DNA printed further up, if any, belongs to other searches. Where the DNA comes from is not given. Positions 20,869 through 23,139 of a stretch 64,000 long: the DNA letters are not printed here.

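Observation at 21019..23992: GT41 (OGT/SPINDLY-like) plus GT47 (exostosin-like) cassette: candidate cytoplasmic prime-and-extend glycosylation system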

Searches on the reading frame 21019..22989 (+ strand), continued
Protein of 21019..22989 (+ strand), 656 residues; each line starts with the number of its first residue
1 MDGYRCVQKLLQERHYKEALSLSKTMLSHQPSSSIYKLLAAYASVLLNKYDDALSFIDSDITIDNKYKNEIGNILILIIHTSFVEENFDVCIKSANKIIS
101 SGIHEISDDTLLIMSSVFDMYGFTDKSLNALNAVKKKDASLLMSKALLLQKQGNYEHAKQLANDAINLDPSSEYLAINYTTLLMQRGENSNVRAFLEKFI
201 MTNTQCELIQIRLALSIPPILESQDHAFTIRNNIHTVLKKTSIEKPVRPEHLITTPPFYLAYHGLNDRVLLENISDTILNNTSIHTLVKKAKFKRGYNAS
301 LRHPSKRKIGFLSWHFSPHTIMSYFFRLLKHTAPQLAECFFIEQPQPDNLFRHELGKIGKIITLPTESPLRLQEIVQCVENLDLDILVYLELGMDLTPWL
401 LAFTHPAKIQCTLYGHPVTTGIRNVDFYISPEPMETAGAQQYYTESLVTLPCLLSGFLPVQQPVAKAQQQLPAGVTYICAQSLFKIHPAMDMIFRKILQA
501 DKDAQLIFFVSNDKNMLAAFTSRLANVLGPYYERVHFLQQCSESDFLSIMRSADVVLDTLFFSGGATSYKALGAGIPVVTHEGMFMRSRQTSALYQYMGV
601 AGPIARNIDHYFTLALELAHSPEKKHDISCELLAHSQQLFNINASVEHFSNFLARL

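Call 12: find_encoding_contigs(protein=P0011, flank=8000, max_places=3)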
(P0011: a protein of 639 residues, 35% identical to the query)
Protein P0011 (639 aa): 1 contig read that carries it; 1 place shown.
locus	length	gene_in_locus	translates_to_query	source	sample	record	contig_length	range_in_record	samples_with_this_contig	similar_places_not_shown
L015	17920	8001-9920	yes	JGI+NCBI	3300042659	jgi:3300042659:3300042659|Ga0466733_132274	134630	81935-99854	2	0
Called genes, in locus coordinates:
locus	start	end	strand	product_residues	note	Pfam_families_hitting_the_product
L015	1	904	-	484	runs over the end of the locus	PF01207:Dus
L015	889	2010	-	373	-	PF01656:CbiA (weak), PF13500:AAA_26 (weak), PF07085:DRTGG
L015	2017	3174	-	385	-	PF00871:Acetate_kinase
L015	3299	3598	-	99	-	PF03966:Trm112p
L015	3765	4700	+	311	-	PF02811:PHP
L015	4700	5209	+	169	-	PF00156:Pribosyltran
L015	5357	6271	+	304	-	PF25087:GMPPB_C (faint), PF00132:Hexapep (weak)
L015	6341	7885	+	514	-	PF13426:PAS_9 (faint), PF00990:GGDEF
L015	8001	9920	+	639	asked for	PF13844:Glyco_transf_41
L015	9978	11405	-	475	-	PF05201:GlutR_N, PF01488:Shikimate_DH, PF00745:GlutR_dimer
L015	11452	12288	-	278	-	PF01578:Cytochrom_C_asm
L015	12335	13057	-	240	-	PF13241:NAD_binding_7, PF14824:Sirohm_synth_M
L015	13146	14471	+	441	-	PF01075:Glyco_transf_9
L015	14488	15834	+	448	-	PF13524:Glyco_trans_1_2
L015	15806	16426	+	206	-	PF06250:YhcG_C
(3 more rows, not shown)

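Call 13: find_encoding_contigs(protein=P0006, flank=8000, max_places=3)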
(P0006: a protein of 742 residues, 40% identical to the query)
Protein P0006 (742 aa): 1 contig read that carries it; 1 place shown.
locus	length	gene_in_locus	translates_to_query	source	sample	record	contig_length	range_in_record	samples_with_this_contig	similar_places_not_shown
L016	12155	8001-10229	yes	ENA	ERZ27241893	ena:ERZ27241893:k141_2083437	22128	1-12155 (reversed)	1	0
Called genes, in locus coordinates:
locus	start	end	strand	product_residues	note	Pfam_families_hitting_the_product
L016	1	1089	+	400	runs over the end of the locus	PF07505:DUF5131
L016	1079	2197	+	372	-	PF01507:PAPS_reduct (weak)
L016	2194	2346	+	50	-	-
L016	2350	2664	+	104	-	-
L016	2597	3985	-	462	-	PF14659:Phage_int_SAM_3 (weak), PF00589:Phage_integrase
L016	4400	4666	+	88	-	PF00076:RRM_1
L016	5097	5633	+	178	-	-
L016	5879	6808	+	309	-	PF13938:DUF4213 (faint), PF04016:DUF364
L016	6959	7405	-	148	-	PF02085:Cytochrom_CIII, PF14522:Cytochrome_C7 (faint)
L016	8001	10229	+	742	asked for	PF07719:TPR_2 (faint), PF12895:ANAPC3 (faint), PF13428:TPR_14 (faint), PF13432:TPR_16 (faint), PF14559:TPR_19 (faint), PF00515:TPR_1 (faint), PF24575:TPR_Slam (faint), PF13844:Glyco_transf_41 (weak), +2 more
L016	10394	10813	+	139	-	-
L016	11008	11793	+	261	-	PF13578:Methyltransf_24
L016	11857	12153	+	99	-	?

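Call 14: find_encoding_contigs(protein=P0007, flank=8000, max_places=3)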
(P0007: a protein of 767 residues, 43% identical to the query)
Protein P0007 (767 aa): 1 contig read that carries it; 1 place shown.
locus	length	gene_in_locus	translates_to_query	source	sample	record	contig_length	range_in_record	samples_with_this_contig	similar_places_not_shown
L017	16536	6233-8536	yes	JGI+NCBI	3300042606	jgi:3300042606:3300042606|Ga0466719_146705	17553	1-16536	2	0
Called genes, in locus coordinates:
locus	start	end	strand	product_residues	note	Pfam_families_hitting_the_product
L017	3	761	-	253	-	?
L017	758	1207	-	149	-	PF10080:FtrD-like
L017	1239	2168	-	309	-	PF04473:DUF553 (weak), PF06035:Peptidase_C93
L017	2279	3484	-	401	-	PF04055:Radical_SAM, PF06968:BATS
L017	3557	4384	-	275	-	PF05690:ThiG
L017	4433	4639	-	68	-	PF02597:ThiS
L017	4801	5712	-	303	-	-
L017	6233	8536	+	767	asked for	PF13424:TPR_12 (faint), PF13428:TPR_14 (faint), PF00515:TPR_1 (faint), PF13414:TPR_11 (faint), PF14559:TPR_19 (weak), PF07719:TPR_2 (weak), PF13432:TPR_16, PF14559:TPR_19 (weak), +3 more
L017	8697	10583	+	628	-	PF00563:EAL, PF00571:CBS (weak), PF00990:GGDEF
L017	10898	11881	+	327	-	PF02729:OTCace_N, PF00185:OTCace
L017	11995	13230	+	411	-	PF01979:Amidohydro_1, PF12890:DHOase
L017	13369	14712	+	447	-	PF12627:PolyA_pol_RNAbd (weak), PF01966:HD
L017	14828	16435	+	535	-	PF02878:PGM_PMM_I, PF02879:PGM_PMM_II, PF02880:PGM_PMM_III, PF00408:PGM_PMM_IV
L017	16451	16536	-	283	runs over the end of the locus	PF00702:Hydrolase, PF12710:HAD, PF13419:HAD_2, PF13242:Hydrolase_like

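Call 15: find_encoding_contigs(protein=P0003, flank=8000, max_places=4)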
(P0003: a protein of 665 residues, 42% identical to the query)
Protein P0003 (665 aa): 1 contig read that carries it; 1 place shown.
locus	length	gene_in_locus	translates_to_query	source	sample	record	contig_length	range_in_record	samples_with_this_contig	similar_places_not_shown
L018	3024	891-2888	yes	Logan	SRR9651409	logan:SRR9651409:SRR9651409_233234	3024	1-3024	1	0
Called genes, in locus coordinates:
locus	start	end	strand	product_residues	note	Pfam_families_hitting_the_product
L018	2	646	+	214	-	?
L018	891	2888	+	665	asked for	PF07719:TPR_2 (faint), PF14559:TPR_19 (faint), PF13844:Glyco_transf_41 (faint)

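Call 17: find_encoding_contigs(protein=P0005, flank=8000, max_places=4)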
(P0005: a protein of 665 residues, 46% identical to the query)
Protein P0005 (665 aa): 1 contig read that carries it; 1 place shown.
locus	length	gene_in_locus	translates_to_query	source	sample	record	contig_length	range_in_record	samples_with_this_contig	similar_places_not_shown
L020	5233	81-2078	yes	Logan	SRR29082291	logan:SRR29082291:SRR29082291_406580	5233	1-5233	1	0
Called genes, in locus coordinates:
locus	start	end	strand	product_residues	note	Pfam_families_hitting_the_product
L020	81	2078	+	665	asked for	PF12895:ANAPC3 (faint), PF13432:TPR_16 (faint), PF23914:TPR_CcmH_CycH (weak), PF14559:TPR_19, PF13844:Glyco_transf_41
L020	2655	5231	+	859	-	?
